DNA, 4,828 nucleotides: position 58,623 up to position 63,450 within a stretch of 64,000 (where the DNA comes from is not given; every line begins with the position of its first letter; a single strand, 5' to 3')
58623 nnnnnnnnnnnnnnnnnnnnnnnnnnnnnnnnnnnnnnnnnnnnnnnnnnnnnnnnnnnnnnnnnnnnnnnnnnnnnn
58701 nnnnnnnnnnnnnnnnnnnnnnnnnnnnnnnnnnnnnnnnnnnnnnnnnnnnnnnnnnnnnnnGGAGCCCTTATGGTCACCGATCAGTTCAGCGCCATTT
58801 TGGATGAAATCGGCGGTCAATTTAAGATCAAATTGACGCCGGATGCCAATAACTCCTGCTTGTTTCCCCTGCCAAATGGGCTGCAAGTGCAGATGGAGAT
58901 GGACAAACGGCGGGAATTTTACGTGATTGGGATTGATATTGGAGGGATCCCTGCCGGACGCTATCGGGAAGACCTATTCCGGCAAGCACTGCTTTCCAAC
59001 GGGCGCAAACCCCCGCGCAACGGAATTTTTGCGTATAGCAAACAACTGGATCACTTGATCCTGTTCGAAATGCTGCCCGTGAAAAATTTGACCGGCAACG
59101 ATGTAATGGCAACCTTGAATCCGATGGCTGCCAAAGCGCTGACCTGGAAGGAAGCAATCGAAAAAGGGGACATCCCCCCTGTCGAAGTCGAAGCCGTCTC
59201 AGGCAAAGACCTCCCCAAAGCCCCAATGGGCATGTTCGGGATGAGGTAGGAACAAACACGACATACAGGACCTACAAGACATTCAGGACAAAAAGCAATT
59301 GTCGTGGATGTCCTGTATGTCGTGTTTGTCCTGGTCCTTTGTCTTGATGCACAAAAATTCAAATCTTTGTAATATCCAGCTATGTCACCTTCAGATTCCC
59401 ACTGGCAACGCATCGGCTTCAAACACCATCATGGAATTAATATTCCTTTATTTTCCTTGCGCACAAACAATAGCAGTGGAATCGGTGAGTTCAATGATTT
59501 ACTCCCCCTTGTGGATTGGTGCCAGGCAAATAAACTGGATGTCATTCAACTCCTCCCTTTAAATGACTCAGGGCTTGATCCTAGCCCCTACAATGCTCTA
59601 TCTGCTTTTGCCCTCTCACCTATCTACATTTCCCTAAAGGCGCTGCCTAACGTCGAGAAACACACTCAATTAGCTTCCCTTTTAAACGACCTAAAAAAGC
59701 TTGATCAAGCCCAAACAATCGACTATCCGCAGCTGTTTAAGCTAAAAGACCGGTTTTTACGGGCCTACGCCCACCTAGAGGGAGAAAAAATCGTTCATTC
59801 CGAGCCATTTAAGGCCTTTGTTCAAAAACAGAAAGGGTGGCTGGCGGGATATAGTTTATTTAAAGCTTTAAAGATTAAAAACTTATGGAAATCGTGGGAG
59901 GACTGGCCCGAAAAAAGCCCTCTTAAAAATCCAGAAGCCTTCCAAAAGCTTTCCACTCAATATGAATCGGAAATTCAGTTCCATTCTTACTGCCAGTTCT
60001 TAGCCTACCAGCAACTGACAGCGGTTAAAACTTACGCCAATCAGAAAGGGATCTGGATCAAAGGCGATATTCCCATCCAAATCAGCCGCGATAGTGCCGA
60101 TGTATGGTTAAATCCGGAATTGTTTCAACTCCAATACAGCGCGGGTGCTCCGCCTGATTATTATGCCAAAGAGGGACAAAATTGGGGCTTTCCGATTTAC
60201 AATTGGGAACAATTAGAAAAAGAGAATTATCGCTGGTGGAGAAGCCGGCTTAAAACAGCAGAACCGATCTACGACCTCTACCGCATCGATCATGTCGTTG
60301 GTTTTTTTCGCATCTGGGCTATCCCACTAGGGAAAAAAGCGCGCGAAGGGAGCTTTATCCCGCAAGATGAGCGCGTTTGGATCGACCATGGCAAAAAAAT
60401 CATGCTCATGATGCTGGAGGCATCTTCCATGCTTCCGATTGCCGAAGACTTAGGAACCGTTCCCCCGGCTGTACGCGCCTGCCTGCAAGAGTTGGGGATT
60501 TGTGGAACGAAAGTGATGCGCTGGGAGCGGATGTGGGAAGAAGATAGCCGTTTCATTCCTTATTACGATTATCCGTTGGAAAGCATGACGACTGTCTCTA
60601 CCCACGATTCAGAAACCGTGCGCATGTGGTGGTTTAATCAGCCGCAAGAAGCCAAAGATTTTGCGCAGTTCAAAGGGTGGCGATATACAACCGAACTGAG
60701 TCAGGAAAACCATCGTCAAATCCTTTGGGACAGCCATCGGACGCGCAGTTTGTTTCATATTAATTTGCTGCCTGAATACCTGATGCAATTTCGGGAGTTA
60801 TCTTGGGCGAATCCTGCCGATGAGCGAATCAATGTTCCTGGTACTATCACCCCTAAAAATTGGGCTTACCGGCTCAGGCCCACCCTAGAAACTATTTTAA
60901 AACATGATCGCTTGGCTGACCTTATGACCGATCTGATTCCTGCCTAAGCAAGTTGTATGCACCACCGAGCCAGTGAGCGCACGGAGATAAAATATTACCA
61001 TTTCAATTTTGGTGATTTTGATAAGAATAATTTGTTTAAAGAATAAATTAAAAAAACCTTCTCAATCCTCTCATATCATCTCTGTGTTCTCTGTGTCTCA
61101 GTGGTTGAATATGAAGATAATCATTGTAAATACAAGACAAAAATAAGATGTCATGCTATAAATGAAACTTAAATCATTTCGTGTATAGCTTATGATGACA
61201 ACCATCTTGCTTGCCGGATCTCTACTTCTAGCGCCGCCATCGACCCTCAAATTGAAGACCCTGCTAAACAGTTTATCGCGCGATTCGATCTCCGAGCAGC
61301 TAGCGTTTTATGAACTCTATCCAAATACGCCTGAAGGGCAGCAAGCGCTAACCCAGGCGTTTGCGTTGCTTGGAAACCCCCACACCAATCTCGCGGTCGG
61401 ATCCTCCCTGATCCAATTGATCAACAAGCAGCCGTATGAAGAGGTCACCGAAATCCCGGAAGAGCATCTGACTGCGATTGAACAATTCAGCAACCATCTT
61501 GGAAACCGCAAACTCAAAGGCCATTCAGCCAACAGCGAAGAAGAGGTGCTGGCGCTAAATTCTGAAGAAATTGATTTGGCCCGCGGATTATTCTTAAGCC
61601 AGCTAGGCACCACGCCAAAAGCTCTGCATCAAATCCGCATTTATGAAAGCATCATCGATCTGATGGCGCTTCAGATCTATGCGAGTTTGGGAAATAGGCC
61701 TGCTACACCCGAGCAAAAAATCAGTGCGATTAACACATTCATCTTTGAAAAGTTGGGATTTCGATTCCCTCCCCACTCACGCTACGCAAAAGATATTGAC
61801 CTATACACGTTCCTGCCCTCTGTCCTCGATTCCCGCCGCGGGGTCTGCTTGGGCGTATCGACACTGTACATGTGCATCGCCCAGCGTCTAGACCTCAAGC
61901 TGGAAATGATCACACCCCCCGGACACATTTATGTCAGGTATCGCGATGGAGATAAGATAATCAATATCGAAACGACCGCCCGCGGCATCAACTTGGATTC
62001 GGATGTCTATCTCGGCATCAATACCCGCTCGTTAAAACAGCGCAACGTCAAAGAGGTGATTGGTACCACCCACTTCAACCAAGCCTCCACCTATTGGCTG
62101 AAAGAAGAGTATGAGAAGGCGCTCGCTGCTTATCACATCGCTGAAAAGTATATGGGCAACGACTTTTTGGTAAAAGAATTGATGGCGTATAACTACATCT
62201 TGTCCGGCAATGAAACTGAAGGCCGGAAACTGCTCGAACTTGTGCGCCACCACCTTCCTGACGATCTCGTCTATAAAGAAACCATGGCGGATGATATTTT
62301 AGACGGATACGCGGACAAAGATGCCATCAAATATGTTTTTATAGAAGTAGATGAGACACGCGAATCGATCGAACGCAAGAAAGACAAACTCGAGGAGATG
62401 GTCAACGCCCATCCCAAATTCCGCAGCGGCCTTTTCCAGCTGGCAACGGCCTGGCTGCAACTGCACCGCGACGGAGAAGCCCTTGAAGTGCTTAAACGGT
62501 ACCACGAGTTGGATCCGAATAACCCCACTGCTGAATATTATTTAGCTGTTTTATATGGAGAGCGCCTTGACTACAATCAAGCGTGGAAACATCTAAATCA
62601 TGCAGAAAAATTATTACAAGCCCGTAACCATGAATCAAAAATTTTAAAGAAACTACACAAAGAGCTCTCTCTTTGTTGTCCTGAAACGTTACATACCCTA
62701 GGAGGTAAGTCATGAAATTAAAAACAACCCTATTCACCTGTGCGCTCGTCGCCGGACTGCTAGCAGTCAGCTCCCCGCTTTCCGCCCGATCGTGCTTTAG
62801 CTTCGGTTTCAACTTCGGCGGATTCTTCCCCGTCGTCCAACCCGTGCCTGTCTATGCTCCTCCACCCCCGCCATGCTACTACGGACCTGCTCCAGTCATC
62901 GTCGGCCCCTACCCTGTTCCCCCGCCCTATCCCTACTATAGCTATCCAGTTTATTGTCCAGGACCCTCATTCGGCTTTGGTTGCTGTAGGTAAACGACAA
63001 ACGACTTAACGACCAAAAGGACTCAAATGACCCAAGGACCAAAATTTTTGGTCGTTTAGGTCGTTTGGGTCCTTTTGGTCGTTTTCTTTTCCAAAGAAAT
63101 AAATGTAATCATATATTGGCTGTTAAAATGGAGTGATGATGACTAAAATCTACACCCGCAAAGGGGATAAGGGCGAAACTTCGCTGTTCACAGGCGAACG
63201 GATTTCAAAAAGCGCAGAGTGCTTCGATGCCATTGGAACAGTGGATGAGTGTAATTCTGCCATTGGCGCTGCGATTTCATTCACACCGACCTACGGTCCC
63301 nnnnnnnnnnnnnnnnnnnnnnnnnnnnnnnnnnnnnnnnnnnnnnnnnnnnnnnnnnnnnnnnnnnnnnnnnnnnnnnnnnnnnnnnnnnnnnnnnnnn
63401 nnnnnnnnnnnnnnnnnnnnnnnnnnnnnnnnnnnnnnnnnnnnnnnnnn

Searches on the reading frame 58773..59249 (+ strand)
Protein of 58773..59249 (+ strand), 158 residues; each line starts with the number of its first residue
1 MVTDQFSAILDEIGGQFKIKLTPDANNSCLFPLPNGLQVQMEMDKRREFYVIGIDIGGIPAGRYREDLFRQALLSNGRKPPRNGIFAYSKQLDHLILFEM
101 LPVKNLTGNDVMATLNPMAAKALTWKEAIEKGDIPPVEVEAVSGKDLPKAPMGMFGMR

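Call 16: search_protein_families(library=pfam, proteins=[window:58773-59249:+])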
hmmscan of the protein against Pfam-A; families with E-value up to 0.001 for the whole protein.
window:58773-59249:+ (158 aa): 1 family
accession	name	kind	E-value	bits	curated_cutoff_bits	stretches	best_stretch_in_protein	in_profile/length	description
PF05932.18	CesT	-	9.1e-07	29.5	22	1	9-125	2-118/119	Tir chaperone protein (CesT) family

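Call 17: find_encoding_contigs(protein=window:58773-59249:+, flank=10000, max_places=6)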
Protein window:58773-59249:+ (158 aa): no gene with exactly this product is on record in the collection.

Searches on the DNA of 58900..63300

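Call 79: search_rna_families(source=window, start=58900, end=63300, threshold=evalue, max_evalue=1)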
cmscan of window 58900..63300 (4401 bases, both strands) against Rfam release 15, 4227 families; matches with E-value up to 1: 9.
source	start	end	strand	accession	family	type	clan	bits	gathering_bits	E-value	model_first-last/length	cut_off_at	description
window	59243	59339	-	RF03975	mir-5881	Gene; miRNA;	-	36.7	87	1.8e-06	1-67/67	no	mir-5881 microRNA precursor family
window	59243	59339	+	RF03975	mir-5881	Gene; miRNA;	-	33.6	87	1.9e-05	1-67/67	no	mir-5881 microRNA precursor family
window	63008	63083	+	RF04251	MIR5070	Gene; miRNA;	CL00139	31.5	100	0.0035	16-101/116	no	MIR5070 microRNA precursor family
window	63011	63080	+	RF04128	MIR8562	Gene; miRNA;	-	27.5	211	0.039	1-242/242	no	MIR8562 microRNA precursor family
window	63018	63076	+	RF03530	bglG-cis-reg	Cis-reg;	-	25.7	80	0.15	56-118/137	no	cis-regulatory element of the bglG/LicT operon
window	59257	59326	+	RF03751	mir-7445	Gene; miRNA;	-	24.3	79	0.58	1-60/60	no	mir-7445 microRNA precursor family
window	62998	63100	-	RF03530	bglG-cis-reg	Cis-reg;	-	22.4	80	0.91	1-137/137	no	cis-regulatory element of the bglG/LicT operon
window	63011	63080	+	RF00896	mir-787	Gene; miRNA;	-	21.5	57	0.87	1-72/72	no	mir-787 microRNA precursor family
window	61123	61230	+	RF02079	STnc180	Gene; sRNA;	-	20.3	50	0.87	1-208/208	no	Enterobacterial sRNA STnc180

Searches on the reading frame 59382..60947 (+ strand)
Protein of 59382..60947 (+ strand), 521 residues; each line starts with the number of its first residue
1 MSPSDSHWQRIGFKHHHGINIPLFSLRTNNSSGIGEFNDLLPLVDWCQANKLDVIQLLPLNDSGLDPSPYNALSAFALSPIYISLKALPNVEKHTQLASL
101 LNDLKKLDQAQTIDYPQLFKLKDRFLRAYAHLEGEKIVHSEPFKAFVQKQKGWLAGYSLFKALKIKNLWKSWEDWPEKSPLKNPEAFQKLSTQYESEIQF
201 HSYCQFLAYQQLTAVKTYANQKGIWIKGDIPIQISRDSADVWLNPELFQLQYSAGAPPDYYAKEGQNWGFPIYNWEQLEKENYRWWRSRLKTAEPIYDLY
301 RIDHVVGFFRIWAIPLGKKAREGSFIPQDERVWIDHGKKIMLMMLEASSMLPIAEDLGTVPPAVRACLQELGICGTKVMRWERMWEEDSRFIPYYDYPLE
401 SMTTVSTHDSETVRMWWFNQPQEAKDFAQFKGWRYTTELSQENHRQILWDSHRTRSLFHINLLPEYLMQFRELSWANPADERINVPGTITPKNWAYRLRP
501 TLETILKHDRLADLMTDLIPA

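Call 16: search_protein_families(library=pfam, proteins=[window:59382-60947:+])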
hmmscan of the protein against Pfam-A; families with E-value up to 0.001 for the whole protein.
window:59382-60947:+ (521 aa): 1 family
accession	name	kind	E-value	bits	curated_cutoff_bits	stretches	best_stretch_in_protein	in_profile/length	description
PF02446.23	Glyco_hydro_77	-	6.9e-134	447.6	25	1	21-499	1-460/465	4-alpha-glucanotransferase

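Call 19: find_homologous_proteins(query=window:59382-60947:+, max_evalue=1e-30)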
Query window:59382-60947:+ (521 aa): 6271 proteins with E <= 1e-30 among 8000 candidates; the best 120 are listed.
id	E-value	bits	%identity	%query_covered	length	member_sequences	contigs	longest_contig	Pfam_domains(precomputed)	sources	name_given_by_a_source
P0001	0.0e+0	1225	99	100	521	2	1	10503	PF02446.24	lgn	-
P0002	3.1e-211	721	60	100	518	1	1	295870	PF02446.24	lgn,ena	-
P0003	7.4e-205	700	57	100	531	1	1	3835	PF02446.24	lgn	-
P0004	1.1e-204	699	57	99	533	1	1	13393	PF02446.24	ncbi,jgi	-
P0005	2.1e-203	695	57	99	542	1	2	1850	PF02446.24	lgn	-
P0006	2.4e-199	682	56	100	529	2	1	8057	PF02446.24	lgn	-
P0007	3.0e-199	681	56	100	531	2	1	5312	PF02446.24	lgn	-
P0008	4.4e-199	681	57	98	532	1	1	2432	PF02446.24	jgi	jgi:4-alpha-glucanotransferase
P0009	4.3e-198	677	55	99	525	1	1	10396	PF02446.24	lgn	-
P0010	1.8e-197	675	55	100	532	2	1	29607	PF02446.24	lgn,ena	-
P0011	3.9e-197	674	55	99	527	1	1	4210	PF02446.24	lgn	-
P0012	5.9e-197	674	53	99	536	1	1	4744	PF02446.24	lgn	-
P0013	6.8e-197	673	54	99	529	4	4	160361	PF02446.24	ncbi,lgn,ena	-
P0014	8.1e-197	673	56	99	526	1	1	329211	PF02446.24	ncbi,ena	-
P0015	1.1e-196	673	55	99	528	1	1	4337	PF02446.24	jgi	jgi:4-alpha-glucanotransferase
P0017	1.8e-196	672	57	99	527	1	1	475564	PF02446.24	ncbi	-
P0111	4.1e-189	648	53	99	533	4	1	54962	PF02446.24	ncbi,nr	ncbi:MAG: 4-alpha-glucanotransferase [Parachlamydia sp.]|nr:MAG: 4-alpha-glucanotransferase [Parachl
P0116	1.0e-188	646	53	99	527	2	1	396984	PF02446.24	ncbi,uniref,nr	ncbi:4-alpha-glucanotransferase [Candidatus Protochlamydia phocaeensis]|uniref:4-alpha-glucanotransf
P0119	1.3e-188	646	54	99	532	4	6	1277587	PF02446.24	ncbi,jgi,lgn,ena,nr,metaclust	ncbi:MAG: 4-alpha-glucanotransferase [Chlamydiales bacterium 38-26]|nr:4-alpha-glucanotransferase [C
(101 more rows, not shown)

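Call 20: find_encoding_contigs(protein=P0001, flank=10000, max_places=4)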
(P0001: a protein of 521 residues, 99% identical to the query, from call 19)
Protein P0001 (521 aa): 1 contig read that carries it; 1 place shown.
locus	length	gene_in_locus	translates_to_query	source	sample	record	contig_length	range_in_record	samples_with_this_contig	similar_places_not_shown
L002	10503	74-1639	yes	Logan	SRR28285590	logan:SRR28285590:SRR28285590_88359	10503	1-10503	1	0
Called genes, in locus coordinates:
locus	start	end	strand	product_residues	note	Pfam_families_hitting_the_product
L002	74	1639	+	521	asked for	PF02446:Glyco_hydro_77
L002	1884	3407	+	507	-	PF14559:TPR_19 (faint), PF13369:Transglut_core2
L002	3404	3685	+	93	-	-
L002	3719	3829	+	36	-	-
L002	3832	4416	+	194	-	PF01923:Cob_adeno_trans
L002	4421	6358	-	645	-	PF04551:GcpE, PF26540:GcpE_C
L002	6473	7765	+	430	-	PF00083:Sugar_tr (faint), PF07690:MFS_1, PF13347:MFS_2, PF11700:ATG22, PF07690:MFS_1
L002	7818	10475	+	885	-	PF02861:Clp_N, PF23569:NBD_SMAX1 (weak), PF00004:AAA, PF17871:AAA_lid_9, PF00004:AAA, PF07724:AAA_2, PF07728:AAA_5, PF10431:ClpB_D2-small, +9 more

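Call 21: find_encoding_contigs(protein=P0002, flank=10000, max_places=4)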
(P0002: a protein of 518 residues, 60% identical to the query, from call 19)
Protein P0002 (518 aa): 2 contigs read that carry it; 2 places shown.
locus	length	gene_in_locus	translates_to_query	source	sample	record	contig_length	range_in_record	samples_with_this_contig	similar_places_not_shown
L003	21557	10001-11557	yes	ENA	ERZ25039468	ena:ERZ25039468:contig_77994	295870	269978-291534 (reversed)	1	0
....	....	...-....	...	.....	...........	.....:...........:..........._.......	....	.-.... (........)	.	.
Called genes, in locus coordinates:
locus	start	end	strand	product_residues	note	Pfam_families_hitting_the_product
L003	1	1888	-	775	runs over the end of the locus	PF25023:TEN_YD-shell, PF05593:RHS_repeat (weak)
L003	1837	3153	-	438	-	PF25023:TEN_YD-shell, PF05593:RHS_repeat (weak)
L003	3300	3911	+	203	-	-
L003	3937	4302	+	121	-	-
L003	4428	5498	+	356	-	PF01312:Bac_export_2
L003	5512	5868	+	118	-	PF00771:FHIPEP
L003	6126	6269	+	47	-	PF00771:FHIPEP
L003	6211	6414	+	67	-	PF00771:FHIPEP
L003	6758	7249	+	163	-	PF00771:FHIPEP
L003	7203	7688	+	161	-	PF00771:FHIPEP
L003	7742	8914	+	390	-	PF07201:HrpJ, PF22342:T3SS_CopN_3rd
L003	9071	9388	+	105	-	-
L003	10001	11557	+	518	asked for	PF02446:Glyco_hydro_77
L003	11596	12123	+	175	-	-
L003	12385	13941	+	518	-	PF13369:Transglut_core2, PF00515:TPR_1 (faint), PF07719:TPR_2 (faint), PF13174:TPR_6 (faint), PF13432:TPR_16 (faint), PF14559:TPR_19 (faint)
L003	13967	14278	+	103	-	-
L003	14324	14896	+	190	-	PF01923:Cob_adeno_trans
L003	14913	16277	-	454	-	PF02661:Fic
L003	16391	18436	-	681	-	PF04551:GcpE, PF26540:GcpE_C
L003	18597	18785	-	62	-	-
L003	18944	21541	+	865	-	PF02861:Clp_N, PF00004:AAA, PF17871:AAA_lid_9, PF00158:Sigma54_activat (weak), PF00004:AAA, PF07724:AAA_2, PF07728:AAA_5, PF10431:ClpB_D2-small, +8 more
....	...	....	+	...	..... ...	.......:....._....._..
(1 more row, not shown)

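Call 54: find_encoding_contigs(protein=P0017, flank=10000, max_places=1)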
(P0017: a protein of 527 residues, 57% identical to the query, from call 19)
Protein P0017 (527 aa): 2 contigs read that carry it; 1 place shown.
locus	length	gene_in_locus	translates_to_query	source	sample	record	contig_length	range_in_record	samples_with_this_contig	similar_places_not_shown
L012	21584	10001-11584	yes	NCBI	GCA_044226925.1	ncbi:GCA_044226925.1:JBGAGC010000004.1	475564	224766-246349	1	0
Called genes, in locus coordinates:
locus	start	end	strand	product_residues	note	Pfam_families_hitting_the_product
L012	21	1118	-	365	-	PF01926:MMR_HSR1, PF02421:FeoB_N, PF06071:YchF-GTPase_C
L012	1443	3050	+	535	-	-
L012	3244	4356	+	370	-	PF01312:Bac_export_2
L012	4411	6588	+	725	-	-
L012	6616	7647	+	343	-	-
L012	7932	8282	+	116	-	PF22342:T3SS_CopN_3rd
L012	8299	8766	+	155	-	PF05932:CesT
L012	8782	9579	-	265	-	-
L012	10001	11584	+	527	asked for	PF02446:Glyco_hydro_77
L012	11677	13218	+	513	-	PF13369:Transglut_core2, PF13432:TPR_16 (faint), PF00515:TPR_1 (faint), PF07719:TPR_2 (faint), PF13428:TPR_14 (faint), PF14559:TPR_19 (faint)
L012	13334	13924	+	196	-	PF01923:Cob_adeno_trans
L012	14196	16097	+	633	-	PF02205:WH2 (weak)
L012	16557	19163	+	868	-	PF02861:Clp_N, PF23569:NBD_SMAX1 (weak), PF00004:AAA, PF17871:AAA_lid_9, PF00004:AAA, PF07724:AAA_2, PF07728:AAA_5, PF10431:ClpB_D2-small, +10 more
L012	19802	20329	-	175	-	-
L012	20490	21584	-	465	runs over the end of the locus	PF00890:FAD_binding_2 (weak), PF03486:HI0933_like (weak), PF07992:Pyr_redox_2, PF12831:FAD_oxidored, PF13450:NAD_binding_8 (weak), PF13738:Pyr_redox_3 (weak), PF00070:Pyr_redox, PF02852:Pyr_redox_dim, +6 more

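Call 55: find_encoding_contigs(protein=P0014, flank=10000, max_places=1)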
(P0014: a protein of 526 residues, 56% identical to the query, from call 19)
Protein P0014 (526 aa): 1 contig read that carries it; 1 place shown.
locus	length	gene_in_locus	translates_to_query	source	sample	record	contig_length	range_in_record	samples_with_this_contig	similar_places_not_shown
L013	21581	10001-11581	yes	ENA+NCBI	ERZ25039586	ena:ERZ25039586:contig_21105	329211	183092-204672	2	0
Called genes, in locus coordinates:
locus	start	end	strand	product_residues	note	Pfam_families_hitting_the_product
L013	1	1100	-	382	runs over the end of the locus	PF22020:RlmL_1st, PF02926:THUMP, PF01170:UPF0020, PF02384:N6_Mtase (weak)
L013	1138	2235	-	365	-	PF01926:MMR_HSR1, PF02421:FeoB_N, PF06071:YchF-GTPase_C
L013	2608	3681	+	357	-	PF01312:Bac_export_2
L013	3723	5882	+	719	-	PF00771:FHIPEP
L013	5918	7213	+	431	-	PF22342:T3SS_CopN_3rd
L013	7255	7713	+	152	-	PF05932:CesT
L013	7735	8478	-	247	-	-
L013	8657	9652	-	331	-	-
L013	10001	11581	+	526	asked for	PF02446:Glyco_hydro_77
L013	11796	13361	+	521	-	PF13369:Transglut_core2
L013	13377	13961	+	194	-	PF01923:Cob_adeno_trans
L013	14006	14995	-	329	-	PF01697:Glyco_transf_92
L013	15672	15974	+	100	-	-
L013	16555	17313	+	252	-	-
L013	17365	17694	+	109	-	-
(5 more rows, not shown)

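Call 56: find_encoding_contigs(protein=P0119, flank=10000, max_places=1)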
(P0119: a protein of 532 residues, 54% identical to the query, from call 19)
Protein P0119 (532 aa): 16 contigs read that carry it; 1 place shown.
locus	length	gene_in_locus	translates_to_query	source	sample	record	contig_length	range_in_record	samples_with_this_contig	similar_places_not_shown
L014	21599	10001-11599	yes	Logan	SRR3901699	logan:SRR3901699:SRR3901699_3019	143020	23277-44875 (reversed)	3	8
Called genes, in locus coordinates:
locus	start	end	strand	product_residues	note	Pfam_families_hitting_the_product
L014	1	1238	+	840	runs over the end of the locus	PF02190:LON_substr_bdg, PF00004:AAA, PF07724:AAA_2 (weak), PF07728:AAA_5, PF22667:Lon_lid, PF05362:Lon_C, PF13541:ChlI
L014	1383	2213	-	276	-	PF08238:Sel1 (faint)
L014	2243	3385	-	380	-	PF22020:RlmL_1st, PF02926:THUMP, PF01170:UPF0020, PF02384:N6_Mtase (faint)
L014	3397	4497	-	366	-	PF01926:MMR_HSR1, PF02421:FeoB_N, PF06071:YchF-GTPase_C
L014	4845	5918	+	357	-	PF01312:Bac_export_2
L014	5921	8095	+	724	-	-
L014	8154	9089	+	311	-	-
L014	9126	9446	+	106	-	PF22342:T3SS_CopN_3rd, PF09059:TyeA (weak)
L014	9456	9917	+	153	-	PF05932:CesT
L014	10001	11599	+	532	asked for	PF02446:Glyco_hydro_77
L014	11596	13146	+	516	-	PF13369:Transglut_core2, PF00515:TPR_1 (faint), PF07719:TPR_2 (faint)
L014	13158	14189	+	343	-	PF01230:HIT (weak)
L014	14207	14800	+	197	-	PF01923:Cob_adeno_trans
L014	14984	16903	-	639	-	PF04551:GcpE, PF26540:GcpE_C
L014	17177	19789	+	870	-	PF02861:Clp_N, PF13177:DNA_pol3_delta2 (faint), PF00004:AAA, PF17871:AAA_lid_9, PF07724:AAA_2, PF00004:AAA, PF07728:AAA_5, PF10431:ClpB_D2-small, +12 more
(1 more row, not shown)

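Call 67: find_encoding_contigs(protein=P0116, flank=10000, max_places=1)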
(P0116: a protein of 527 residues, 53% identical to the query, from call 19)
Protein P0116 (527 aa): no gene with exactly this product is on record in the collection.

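Call 68: find_encoding_contigs(protein=P0111, flank=10000, max_places=1)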
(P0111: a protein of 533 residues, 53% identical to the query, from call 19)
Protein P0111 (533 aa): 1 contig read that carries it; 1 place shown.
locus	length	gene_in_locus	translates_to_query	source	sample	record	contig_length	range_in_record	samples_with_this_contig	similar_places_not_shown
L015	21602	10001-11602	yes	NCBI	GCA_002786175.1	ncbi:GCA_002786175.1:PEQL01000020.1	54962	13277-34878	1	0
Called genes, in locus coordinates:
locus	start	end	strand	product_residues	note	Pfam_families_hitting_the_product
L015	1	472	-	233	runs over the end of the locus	PF04402:SIMPL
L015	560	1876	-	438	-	-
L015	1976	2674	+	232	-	-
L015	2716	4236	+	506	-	PF02074:Peptidase_M32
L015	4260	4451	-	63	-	-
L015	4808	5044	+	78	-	-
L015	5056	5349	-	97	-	-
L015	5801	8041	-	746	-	-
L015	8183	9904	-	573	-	PF17816:PDZ_4, PF03572:Peptidase_S41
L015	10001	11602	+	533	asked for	PF02446:Glyco_hydro_77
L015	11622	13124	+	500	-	PF13428:TPR_14 (faint), PF13369:Transglut_core2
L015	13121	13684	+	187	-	PF01923:Cob_adeno_trans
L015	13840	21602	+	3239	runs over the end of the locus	PF12340:DUF3638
